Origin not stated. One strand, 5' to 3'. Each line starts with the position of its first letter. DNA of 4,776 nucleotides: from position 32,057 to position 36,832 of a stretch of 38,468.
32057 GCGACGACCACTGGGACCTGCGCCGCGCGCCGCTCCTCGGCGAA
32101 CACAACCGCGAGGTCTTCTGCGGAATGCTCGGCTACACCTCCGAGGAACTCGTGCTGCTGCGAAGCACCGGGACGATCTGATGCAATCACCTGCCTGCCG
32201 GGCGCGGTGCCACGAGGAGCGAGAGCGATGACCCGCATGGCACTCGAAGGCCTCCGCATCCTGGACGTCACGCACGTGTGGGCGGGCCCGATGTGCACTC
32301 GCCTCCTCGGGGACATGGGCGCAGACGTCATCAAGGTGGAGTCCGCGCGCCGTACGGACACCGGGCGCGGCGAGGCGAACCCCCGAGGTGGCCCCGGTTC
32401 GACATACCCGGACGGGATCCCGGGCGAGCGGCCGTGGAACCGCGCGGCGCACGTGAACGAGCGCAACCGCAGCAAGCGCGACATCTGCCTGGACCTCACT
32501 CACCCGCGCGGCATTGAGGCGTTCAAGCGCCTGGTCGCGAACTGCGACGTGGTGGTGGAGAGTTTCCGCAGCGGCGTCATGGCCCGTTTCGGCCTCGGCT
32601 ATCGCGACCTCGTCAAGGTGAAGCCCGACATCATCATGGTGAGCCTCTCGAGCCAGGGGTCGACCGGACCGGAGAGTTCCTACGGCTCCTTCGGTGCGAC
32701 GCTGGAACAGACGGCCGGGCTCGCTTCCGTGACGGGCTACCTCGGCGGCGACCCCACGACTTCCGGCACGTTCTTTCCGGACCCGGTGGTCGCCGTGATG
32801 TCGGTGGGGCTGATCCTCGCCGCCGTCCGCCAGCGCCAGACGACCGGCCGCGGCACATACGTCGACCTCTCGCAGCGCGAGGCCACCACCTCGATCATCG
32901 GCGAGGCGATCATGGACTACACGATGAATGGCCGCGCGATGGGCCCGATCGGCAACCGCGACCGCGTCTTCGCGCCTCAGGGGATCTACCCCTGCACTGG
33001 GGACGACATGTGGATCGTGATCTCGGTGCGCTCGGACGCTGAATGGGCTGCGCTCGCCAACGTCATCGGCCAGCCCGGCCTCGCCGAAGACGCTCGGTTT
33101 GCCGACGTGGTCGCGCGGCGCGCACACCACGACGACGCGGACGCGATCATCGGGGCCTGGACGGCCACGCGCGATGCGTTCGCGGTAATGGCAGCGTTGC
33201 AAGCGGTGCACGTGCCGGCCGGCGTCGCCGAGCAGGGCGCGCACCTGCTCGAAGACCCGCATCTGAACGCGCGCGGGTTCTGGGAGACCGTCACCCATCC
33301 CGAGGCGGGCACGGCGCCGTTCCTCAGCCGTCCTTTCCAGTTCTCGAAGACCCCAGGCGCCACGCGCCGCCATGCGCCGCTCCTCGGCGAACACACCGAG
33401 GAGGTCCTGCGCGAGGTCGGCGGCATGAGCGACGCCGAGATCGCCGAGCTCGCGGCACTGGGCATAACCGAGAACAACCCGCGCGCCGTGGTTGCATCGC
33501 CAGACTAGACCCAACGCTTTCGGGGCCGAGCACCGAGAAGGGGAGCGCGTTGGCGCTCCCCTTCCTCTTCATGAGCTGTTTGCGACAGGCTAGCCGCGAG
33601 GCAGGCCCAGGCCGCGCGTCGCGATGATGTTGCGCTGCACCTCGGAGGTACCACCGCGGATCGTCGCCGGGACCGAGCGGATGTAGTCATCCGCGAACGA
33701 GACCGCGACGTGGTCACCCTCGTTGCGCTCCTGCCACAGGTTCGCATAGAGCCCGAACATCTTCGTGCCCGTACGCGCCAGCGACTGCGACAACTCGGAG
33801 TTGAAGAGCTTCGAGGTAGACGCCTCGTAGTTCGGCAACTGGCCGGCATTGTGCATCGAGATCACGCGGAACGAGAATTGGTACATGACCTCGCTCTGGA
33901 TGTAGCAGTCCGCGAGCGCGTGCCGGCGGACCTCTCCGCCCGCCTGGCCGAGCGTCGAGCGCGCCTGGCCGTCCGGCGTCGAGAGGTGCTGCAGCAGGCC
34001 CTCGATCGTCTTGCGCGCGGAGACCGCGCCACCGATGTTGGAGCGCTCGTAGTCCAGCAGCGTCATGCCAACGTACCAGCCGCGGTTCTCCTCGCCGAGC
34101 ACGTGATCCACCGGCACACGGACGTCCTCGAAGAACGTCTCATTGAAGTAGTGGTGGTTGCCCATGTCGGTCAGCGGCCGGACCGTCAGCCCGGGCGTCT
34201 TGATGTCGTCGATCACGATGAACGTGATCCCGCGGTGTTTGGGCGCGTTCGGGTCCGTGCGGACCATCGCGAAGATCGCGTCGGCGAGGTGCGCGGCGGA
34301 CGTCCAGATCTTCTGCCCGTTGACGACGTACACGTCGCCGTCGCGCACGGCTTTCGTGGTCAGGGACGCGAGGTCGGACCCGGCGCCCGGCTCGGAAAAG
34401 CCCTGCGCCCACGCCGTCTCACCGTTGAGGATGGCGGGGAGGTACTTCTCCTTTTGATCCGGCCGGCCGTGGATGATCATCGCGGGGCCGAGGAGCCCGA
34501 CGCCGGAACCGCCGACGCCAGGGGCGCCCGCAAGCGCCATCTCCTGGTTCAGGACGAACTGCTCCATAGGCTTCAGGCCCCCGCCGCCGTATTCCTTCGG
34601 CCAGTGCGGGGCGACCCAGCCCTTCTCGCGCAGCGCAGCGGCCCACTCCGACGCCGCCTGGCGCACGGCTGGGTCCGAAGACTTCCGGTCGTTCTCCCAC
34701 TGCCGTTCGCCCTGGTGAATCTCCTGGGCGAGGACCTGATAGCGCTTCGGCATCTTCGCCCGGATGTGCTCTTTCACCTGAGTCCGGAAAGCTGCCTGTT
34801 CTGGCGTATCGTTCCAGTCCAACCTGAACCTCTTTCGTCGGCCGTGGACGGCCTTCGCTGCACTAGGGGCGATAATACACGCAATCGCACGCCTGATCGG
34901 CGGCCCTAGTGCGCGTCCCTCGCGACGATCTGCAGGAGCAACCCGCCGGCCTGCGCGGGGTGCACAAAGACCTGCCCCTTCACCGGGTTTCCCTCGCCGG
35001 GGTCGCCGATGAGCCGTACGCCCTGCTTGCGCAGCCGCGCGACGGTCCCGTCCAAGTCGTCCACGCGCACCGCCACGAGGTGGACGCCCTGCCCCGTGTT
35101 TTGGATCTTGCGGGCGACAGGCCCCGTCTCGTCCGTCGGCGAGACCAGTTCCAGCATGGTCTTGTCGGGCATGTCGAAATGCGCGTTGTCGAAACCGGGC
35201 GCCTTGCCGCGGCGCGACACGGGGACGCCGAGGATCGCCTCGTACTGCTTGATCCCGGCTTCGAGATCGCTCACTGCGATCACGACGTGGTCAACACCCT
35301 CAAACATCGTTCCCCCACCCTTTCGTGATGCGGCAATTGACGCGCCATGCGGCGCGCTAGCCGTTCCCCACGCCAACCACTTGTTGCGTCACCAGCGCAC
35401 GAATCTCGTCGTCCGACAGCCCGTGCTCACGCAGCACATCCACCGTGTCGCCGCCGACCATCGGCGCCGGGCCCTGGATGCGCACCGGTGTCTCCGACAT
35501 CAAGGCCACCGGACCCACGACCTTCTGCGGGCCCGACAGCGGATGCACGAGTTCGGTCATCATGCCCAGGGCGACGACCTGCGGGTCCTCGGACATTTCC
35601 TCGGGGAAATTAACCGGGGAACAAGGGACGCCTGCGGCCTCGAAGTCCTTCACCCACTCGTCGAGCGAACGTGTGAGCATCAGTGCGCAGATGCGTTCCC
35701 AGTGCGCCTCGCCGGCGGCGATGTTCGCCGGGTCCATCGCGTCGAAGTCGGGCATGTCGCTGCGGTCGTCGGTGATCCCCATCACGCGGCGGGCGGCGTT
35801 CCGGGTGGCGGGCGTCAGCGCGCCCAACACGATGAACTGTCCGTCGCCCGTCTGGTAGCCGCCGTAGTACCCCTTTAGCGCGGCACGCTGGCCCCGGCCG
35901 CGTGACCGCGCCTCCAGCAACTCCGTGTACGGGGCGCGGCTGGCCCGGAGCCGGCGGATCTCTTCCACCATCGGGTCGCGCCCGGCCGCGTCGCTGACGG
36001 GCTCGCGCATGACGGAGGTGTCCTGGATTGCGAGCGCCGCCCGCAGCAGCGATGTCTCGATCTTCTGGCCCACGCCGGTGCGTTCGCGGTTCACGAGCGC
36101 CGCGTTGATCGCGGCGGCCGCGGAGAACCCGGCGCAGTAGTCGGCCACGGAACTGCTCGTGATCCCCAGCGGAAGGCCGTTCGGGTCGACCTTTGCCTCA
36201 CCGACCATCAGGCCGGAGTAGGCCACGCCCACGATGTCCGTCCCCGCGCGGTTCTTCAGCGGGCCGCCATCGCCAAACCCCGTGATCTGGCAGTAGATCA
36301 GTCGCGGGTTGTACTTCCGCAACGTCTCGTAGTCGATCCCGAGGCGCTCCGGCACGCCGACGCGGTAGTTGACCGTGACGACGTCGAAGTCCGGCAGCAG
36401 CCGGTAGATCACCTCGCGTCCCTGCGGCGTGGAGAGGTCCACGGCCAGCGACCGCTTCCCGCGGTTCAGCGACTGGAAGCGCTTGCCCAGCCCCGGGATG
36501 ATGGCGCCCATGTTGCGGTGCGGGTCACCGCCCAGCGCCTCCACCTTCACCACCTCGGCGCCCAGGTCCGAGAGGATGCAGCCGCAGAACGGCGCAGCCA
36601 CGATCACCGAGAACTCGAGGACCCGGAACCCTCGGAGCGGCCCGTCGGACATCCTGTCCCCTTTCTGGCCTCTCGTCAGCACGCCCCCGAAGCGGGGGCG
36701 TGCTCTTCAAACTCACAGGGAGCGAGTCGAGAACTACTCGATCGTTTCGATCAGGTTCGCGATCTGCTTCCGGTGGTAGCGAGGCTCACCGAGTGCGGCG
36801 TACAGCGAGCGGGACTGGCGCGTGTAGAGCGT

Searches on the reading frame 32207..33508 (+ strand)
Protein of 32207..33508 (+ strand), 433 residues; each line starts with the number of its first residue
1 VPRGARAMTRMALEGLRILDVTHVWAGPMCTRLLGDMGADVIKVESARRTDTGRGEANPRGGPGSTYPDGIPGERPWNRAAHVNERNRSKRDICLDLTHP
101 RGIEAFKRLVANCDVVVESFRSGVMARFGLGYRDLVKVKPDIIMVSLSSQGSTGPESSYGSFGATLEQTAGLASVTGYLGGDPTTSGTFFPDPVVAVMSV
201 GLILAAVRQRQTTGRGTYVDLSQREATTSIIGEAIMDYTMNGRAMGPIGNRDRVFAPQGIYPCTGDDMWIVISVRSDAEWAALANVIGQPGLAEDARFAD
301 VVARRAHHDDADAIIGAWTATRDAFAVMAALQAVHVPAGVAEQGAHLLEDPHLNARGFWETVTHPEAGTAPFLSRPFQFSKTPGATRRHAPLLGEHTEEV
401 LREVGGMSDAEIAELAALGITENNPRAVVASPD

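Call 74: search_protein_families(library=pfam, proteins=[window:32207-33508:+], max_evalue=0.00001)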
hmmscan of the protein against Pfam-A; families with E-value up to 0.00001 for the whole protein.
window:32207-33508:+ (433 aa): 1 family
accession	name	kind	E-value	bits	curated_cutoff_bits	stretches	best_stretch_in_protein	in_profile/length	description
PF02515.22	CoA_transf_3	-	6.2e-104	348.5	23.3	1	13-397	1-366/366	CoA-transferase family III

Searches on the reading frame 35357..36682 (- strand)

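Call 74: search_protein_families(library=pfam, proteins=[window:35357-36682:-], max_evalue=0.00001)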
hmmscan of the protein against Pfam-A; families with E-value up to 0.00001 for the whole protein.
window:35357-36682:- (441 aa): 1 family
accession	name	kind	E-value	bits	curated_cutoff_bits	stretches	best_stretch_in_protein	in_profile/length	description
PF02515.22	CoA_transf_3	-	7.4e-95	318.6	23.3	1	16-413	1-366/366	CoA-transferase family III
